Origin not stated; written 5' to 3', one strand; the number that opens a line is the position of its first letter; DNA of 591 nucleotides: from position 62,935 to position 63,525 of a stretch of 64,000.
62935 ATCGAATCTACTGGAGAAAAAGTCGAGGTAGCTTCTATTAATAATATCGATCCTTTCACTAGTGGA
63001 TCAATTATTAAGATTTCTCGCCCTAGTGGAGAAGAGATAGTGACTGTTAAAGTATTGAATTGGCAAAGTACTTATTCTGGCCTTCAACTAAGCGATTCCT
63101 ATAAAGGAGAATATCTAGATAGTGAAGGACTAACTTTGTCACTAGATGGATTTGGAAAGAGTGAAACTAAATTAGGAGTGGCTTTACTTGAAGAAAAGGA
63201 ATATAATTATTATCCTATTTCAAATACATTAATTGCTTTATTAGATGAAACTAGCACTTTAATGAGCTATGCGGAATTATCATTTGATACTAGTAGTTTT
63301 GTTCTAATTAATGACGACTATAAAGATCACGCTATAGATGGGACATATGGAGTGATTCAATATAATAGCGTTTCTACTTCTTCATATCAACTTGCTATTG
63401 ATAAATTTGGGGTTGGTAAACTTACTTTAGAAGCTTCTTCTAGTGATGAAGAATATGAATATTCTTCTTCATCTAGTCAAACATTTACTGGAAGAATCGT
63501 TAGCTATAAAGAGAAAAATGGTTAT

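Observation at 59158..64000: Unlisted giant ORF (>1614 aa) running off the window: Ig-repeat lipoprotein with a second repetitive module type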

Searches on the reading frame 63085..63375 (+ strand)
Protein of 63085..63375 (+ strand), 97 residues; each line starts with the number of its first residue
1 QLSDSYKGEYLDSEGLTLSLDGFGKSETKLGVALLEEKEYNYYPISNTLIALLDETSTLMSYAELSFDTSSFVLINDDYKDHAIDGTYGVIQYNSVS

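Call 59: search_protein_families(library=pfam, alignment_id=A4, max_evalue=1)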
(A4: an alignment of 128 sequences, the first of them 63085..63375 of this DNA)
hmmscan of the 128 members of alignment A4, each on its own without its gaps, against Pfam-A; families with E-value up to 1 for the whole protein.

A. member 1, window:63085-63375:+ (97 aa): 0 families

B. families by the number of members that match (of 128 scanned): 59 families (the first 25 are shown)
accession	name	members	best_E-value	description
PF18692.7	DUF5640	16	0.0051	Family of unknown function (DUF5640)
PF13648.12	Lipocalin_4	9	0.0091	Lipocalin-like domain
PF02893.26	GRAM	2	0.0032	GRAM domain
PF18200.7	Big_11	2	0.011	Bacterial Ig-like domain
PF14263.11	DUF4354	2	0.019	Domain of unknown function (DUF4354)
PF04136.21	COG3_N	2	0.046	Conserved oligomeric Golgi complex subunit 3, N-terminal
PF04319.19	NifZ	2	0.083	NifZ domain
PF06163.17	DUF977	2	0.14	Bacterial protein of unknown function (DUF977)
PF10451.15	Stn1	2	0.17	Telomere regulation protein Stn1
PF15513.11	DUF4651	1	0.0035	Domain of unknown function (DUF4651)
PF17605.7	DUF5501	1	0.0091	Family of unknown function (DUF5501)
PF16841.11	CBM60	1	0.012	Ca-dependent carbohydrate-binding module xylan-binding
PF11765.13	Hyphal_reg_CWP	1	0.014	Hyphally regulated cell wall protein N-terminal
PF13229.12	Beta_helix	1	0.017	Right handed beta helix region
PF19657.4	DUF6160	1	0.018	Family of unknown function (DUF6160)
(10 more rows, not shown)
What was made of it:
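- Modules recurrently, though weakly, match DUF5640 and Lipocalin_4 (call 59).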

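Call 60: search_solved_structures(query=A4, max_evalue=10, show_alignments=3)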
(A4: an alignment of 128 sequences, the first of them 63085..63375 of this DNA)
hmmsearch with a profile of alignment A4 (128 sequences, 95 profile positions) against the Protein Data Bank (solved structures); distinct sequences matched with E-value up to 10: 4.
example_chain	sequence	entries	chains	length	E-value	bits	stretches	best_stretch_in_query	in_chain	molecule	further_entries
4xhp_A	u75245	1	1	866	0.21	15.4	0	23-53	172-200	ParM hybrid fusion protein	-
2y6j_A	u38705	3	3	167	0.25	15.2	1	19-78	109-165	XYLANASE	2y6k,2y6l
4bj0_A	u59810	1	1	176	0.3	14.9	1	19-79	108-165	XYLANASE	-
2y64_A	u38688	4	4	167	0.41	14.5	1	19-78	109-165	XYLANASE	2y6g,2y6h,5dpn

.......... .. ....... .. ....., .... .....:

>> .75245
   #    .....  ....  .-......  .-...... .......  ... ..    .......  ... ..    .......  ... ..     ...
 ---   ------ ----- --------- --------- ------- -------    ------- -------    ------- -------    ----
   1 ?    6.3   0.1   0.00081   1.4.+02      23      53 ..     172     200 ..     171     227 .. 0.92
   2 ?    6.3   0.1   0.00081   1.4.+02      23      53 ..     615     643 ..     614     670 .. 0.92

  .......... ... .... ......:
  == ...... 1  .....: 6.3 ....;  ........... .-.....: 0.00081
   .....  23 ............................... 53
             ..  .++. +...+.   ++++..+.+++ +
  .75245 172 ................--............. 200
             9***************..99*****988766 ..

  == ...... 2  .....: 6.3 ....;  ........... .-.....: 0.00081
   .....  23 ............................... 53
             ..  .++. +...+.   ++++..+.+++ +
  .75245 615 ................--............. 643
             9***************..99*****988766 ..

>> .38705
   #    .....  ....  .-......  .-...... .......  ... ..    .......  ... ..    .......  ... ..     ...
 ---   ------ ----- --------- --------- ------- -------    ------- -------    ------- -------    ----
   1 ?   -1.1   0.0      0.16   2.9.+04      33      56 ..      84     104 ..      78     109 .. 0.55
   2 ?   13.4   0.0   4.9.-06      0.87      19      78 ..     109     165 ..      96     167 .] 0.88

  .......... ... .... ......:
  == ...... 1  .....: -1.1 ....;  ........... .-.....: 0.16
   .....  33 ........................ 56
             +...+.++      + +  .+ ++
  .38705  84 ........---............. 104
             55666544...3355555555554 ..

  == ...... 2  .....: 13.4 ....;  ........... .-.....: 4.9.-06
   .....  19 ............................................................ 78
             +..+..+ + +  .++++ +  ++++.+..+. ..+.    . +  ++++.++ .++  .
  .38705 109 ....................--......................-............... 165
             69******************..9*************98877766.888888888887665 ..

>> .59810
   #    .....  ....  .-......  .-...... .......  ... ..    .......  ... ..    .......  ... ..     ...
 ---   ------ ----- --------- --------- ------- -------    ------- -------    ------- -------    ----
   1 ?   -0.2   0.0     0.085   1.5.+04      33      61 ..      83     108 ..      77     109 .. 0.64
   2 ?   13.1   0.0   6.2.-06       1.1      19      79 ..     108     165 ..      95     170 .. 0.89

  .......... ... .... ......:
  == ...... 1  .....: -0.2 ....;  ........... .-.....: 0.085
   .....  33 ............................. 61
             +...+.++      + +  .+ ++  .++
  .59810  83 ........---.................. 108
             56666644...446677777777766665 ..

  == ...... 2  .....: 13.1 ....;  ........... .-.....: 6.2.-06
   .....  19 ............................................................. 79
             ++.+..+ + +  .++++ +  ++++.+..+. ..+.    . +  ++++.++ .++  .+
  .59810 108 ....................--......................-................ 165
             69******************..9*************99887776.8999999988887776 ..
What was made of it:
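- Closest known: Pfam DUF5640. Different: The profile finds no PDB sequence (call 60).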

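Call 83: find_homologous_proteins(query=A4, max_evalue=1)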
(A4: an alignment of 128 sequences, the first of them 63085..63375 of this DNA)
Query A4 (128 sequences): 413 candidates shared short words with the query, none scored E <= 1.
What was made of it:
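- Tried and rejected: The module profile run against the 5.8-billion-protein index found nothing at E <= 1 (call 83).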
